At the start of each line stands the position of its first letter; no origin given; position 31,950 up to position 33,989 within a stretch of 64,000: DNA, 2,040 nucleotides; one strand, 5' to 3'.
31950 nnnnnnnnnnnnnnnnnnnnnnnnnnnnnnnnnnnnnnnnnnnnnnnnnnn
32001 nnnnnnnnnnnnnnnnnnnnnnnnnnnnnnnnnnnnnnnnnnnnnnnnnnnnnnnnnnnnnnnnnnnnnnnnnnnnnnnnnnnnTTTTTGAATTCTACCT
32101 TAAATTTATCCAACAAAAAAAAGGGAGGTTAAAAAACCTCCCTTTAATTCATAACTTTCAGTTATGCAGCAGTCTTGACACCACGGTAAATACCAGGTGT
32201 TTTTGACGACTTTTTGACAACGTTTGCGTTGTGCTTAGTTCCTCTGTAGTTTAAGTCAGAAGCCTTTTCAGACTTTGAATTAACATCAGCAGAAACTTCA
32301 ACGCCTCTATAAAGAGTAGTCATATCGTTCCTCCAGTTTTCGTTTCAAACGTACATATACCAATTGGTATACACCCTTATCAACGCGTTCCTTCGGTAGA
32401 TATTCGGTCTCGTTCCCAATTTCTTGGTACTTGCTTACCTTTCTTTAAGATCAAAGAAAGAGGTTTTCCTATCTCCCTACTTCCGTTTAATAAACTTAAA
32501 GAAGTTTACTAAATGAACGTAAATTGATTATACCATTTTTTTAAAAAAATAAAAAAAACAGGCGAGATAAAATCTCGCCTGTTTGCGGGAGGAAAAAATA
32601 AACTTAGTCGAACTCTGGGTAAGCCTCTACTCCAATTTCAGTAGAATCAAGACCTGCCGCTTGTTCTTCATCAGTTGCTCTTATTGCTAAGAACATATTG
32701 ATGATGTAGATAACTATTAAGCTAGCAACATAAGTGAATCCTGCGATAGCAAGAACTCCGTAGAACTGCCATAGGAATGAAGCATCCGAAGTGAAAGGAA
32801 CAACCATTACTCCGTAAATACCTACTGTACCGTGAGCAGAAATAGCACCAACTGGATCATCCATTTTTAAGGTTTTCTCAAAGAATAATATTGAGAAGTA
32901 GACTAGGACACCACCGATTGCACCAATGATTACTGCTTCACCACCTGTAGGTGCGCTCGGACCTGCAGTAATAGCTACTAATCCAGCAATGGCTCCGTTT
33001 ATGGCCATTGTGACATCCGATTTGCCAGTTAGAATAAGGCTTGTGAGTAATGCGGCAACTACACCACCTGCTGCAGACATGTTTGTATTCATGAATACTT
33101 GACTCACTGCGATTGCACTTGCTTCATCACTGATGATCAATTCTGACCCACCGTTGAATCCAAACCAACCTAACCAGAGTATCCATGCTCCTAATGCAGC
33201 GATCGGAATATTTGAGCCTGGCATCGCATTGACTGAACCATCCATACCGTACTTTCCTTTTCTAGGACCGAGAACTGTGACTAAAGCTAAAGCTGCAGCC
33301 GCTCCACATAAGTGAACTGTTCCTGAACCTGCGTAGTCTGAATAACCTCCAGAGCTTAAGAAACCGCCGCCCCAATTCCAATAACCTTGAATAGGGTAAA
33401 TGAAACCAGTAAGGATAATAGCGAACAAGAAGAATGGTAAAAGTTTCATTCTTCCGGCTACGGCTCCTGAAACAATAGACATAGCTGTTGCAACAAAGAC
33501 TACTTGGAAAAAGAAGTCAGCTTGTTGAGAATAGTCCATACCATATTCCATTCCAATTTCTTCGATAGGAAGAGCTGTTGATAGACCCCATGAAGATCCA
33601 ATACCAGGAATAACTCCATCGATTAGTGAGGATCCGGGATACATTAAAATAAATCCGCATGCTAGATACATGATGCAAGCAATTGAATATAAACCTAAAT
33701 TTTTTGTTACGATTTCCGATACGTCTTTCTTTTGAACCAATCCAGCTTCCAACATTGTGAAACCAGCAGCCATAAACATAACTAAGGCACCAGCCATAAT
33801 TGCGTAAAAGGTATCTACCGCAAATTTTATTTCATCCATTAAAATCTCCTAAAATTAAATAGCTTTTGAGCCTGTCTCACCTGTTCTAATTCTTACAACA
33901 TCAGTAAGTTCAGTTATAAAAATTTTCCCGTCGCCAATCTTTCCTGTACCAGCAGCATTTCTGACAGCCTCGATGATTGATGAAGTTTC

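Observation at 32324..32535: Glutamine-riboswitch-like leader directly downstream of glnK-amtB in a heterotroph-type genome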

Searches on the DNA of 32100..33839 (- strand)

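Call 5: search_rna_families(source=window, start=32100, end=32650, threshold=evalue, max_evalue=10, show_alignments=4)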
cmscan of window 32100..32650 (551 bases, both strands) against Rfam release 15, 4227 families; matches with E-value up to 10: 29.
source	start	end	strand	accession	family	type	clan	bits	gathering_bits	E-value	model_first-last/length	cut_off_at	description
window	32382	32521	-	RF01739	Glutamine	Cis-reg; riboswitch;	-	37.6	35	1.3e-06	1-53/53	no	Glutamine riboswitch aptamer (glnA leader)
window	32507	32591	+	RF02029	sraA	Gene; sRNA;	-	32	56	0.0044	1-95/95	no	sraA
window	32108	32218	-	RF00558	L20_leader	Cis-reg; leader;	-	25.9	58.7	0.0063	1-127/127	no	Ribosomal protein L20 leader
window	32427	32531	-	RF02320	TtnuHACA13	Gene; snRNA; snoRNA; HACA-box;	-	25.9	100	0.021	1-134/134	no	Tetrahymena snoRNA TtnuHACA13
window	32516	32595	+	RF01774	rpsL_ricks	Cis-reg; leader;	-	25.3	60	1.3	1-131/131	no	Rickettsia rpsL leader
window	32469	32584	+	RF02921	RT-14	Gene; sRNA;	-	24.6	48.1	0.36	1-144/144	no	RT-14 RNA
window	32100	32156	+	RF02029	sraA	Gene; sRNA;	-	24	56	0.23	39-95/95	5'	sraA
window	32441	32503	-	RF01597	snoR22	Gene; snRNA; snoRNA; CD-box;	-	23.1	50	1.1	1-83/83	no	small nucleolar RNA snoR22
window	32110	32206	+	RF01808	MicX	Gene; sRNA;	-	21.9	75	0.012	1-194/194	no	MicX Vibrio cholerae sRNA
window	32485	32589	+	RF02449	ncr1015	Gene; sRNA;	-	21.3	60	1.6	1-121/121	no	Bacillus sRNA ncr1015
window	32543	32610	-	RF02454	ncr982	Gene; sRNA;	-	20.6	50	2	1-79/79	no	Bacillus sRNA ncr982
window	32496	32585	+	RF01820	RsaE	Gene; sRNA;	-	20.5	79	0.53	1-112/112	no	RNA Staph. aureus E (RoxS)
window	32470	32584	-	RF02322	TtnuHACA15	Gene; snRNA; snoRNA; HACA-box;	-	19.1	100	0.97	5-112/117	no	Tetrahymena snoRNA TtnuHACA15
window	32100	32153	+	RF02059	STnc50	Gene; sRNA;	-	18.5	55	2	29-84/84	5'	Salmonella enterica sRNA STnc40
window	32514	32624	+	RF03096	RAGATH-19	Gene; sRNA;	-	18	85.6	2.4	1-141/141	no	RAGATH-19 RNA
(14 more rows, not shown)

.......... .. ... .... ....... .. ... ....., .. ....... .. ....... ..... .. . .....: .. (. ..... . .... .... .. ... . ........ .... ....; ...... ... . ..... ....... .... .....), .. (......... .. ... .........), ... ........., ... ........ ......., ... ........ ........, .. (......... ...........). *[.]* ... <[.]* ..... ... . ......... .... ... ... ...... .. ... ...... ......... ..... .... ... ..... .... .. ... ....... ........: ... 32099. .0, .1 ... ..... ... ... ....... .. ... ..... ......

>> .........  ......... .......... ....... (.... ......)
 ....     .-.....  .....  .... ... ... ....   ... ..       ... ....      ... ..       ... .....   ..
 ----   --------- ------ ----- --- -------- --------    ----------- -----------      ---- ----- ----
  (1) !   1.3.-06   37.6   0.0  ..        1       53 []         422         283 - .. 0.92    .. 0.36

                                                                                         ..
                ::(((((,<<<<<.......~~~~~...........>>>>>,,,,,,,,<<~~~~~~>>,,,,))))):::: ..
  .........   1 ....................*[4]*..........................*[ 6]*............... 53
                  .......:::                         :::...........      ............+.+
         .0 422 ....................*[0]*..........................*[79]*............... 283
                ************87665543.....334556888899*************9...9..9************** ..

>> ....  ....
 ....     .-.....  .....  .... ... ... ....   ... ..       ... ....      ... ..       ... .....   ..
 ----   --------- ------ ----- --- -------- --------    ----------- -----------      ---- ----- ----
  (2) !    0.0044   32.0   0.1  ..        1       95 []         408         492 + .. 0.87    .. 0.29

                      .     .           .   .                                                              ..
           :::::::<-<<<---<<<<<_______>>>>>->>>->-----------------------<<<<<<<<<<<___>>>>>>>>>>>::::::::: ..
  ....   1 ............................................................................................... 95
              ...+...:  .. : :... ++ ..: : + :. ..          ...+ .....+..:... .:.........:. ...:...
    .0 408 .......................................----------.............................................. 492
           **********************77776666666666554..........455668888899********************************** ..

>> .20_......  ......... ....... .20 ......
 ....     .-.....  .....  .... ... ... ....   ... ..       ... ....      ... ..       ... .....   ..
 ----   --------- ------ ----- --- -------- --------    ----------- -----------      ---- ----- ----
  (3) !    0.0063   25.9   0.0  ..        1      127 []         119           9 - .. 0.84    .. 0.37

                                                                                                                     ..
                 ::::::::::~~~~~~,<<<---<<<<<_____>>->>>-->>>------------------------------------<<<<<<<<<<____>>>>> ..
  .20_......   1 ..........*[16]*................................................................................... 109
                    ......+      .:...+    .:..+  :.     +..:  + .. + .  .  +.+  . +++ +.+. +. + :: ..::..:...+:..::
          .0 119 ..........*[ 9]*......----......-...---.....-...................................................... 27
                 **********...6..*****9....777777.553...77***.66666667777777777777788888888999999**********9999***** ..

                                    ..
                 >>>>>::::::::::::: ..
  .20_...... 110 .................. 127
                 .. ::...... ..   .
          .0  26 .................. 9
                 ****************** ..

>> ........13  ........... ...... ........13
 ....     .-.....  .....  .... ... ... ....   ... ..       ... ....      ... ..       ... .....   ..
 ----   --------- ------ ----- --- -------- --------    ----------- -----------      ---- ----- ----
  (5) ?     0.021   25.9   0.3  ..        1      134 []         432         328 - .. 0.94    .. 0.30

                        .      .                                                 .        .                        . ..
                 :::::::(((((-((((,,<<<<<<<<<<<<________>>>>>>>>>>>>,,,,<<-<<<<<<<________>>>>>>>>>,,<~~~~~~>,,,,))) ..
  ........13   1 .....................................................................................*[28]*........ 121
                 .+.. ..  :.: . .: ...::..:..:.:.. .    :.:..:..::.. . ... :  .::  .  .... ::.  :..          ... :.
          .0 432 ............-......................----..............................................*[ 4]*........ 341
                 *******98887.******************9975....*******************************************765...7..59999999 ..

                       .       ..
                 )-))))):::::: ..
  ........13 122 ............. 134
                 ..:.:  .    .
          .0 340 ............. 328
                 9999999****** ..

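Call 48: search_dna_similar(query=window:32150-32530:-, collection=phages, mode=distant, max_rows=25, max_evalue=0.001)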
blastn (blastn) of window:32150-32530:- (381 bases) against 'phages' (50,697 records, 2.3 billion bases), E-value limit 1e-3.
No match.

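Call 59: build_rna_model(alignment_id=A3, structure=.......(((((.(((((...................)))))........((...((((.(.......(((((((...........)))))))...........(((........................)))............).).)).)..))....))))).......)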
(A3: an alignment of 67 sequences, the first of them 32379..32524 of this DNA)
Model R1 built from alignment A3 (67 sequences, 174 columns); structure: as given.
model positions 120; base pairs 27; branch points 2; effective number of sequences 1.53; information 0.589 bits per position. Calibrated on 0.2 Mb of random sequence (short: E-values are rough).
structure used (alignment columns):
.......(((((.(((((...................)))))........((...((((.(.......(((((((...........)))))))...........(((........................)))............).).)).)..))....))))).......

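Call 60: search_with_rna_model(model_id=R1, sources=[window, L001, L002, L003, L004, L005, L006, L007, L008, L009, L010, L011, L012, L013, L014, L015, L016, L017, L018, L019, L020, L021, L022, L023, L024, L025, L026, L027, L028, L029, L030, L031, L032, L033, L034, L035, L036, L037, L038, L039, L040, L041, L042, L043, L044, L045, L046, L047, L048, L049, L050, L051, L052, L053, L054, L055, L056, L057, L058, L059, L060, L061, L062, L063, L064, L065, L066, L067, L068, L069, L070, L071, L072, L073, L074, L075, L076, L077, L078, L079, L080, L081, L082, L083, L084], max_evalue=1)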
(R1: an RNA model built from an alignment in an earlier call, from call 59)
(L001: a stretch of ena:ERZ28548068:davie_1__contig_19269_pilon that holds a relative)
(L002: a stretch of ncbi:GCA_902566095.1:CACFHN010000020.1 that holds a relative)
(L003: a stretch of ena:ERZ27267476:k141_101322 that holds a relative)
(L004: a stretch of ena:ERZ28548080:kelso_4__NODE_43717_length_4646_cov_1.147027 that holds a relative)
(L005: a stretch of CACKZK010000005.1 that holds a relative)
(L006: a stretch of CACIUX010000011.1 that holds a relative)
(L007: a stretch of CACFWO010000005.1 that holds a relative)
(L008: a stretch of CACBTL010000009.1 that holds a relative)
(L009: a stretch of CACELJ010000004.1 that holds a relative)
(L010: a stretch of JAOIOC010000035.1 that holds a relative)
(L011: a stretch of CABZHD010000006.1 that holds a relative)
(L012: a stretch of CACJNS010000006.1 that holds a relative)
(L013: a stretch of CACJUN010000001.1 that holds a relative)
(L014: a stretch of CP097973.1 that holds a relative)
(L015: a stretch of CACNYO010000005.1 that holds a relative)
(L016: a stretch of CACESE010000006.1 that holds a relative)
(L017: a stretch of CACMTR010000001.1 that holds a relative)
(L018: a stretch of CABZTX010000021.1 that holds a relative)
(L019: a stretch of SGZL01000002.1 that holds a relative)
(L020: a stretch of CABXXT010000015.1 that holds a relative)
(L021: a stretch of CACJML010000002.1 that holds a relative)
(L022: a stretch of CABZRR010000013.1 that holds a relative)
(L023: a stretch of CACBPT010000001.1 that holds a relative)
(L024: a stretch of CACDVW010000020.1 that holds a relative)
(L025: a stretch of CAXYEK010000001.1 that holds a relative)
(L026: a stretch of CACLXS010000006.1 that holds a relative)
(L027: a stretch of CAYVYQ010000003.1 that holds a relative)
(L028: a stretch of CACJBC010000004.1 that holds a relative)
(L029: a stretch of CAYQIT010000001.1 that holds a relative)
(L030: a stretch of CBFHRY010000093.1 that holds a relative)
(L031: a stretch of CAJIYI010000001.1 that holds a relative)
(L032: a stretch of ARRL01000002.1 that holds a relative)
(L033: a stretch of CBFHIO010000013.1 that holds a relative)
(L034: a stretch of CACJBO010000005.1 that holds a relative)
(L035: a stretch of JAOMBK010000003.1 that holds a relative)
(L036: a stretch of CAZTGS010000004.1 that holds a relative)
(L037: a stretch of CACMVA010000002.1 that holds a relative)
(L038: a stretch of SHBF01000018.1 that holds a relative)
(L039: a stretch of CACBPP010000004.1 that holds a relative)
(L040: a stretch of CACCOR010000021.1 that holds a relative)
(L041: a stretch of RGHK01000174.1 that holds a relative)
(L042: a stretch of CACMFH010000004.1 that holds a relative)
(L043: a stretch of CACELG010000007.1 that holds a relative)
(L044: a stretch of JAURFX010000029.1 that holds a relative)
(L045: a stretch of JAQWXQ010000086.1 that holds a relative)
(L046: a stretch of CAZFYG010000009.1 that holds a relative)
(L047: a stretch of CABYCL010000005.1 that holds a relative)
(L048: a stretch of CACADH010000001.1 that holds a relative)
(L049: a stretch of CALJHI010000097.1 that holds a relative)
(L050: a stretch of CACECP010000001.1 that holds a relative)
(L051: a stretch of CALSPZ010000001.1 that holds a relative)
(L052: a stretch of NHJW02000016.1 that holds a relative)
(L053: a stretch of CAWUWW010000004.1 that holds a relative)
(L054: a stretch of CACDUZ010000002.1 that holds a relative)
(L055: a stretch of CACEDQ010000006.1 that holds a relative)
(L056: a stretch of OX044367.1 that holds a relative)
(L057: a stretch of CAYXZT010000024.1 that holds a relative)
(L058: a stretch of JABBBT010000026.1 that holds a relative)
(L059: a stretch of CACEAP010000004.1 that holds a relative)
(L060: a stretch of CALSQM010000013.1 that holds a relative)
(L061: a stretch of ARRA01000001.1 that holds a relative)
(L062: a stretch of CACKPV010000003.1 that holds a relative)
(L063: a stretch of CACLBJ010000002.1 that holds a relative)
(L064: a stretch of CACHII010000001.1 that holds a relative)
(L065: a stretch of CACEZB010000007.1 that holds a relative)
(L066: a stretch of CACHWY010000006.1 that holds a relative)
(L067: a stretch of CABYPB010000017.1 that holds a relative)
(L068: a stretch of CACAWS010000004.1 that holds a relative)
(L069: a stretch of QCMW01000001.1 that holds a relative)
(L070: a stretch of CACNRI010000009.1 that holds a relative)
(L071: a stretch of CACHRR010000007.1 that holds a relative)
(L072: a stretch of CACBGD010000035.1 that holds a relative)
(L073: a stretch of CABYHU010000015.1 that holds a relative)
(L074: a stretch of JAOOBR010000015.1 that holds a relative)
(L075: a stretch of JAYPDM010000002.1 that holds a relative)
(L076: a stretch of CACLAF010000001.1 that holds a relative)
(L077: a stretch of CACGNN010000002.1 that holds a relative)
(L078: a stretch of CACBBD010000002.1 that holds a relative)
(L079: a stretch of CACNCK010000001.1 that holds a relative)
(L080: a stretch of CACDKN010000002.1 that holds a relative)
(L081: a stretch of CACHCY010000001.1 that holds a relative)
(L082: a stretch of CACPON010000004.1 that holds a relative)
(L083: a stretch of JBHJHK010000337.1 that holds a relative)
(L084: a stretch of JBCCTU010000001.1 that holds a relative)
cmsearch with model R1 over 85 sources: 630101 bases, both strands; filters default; matches with E-value up to 1: 31.
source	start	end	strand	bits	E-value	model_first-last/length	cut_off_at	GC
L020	6512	6656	-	111.2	1.4e-25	1-120/120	no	0.39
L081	4316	4457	+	110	2.8e-25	1-120/120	no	0.35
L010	3872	4012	+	110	2.9e-25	1-120/120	no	0.35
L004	2591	2730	+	109.4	4.1e-25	1-120/120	no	0.36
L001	5802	5942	+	109.3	4.4e-25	1-120/120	no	0.35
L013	4317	4457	+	109.3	4.4e-25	1-120/120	no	0.35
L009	4317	4457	+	108.9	5.5e-25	1-120/120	no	0.36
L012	4317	4457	+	108.8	5.8e-25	1-120/120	no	0.36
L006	4317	4457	+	108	9.6e-25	1-120/120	no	0.37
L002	4713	4854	+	107.5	1.2e-24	1-120/120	no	0.36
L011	4318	4459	+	107.5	1.2e-24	1-120/120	no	0.36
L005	4319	4459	+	107.5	1.3e-24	1-120/120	no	0.36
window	32382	32522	-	106.8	1.9e-24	1-120/120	no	0.36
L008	4316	4456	+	106.3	2.5e-24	1-120/120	no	0.37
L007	4316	4456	+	106.3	2.6e-24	1-120/120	no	0.38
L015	4316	4451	+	103.4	1.5e-23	1-120/120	no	0.39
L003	321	461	+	102.3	2.8e-23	1-120/120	no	0.35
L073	2167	2221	+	41.6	1.3e-07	1-120/120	no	0.45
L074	2169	2223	+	41.6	1.3e-07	1-120/120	no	0.45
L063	2046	2099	+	40.4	2.6e-07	1-120/120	no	0.46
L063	2100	2151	+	40.2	3e-07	1-120/120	no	0.5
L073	2098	2149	+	40.2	3e-07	1-120/120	no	0.5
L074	2100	2151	+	40.2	3e-07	1-120/120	no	0.5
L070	28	81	+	39.9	3.5e-07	1-120/120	no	0.46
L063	2169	2222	+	38.4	8.3e-07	1-120/120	no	0.44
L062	1832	1894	+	38.2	9.7e-07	1-120/120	no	0.46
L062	1758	1813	+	36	3.5e-06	1-120/120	no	0.48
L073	2046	2097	+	35.2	5.6e-06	1-120/120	no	0.5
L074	2048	2099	+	35.2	5.6e-06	1-120/120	no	0.5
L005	1282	1371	+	15.7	0.6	1-120/120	no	0.3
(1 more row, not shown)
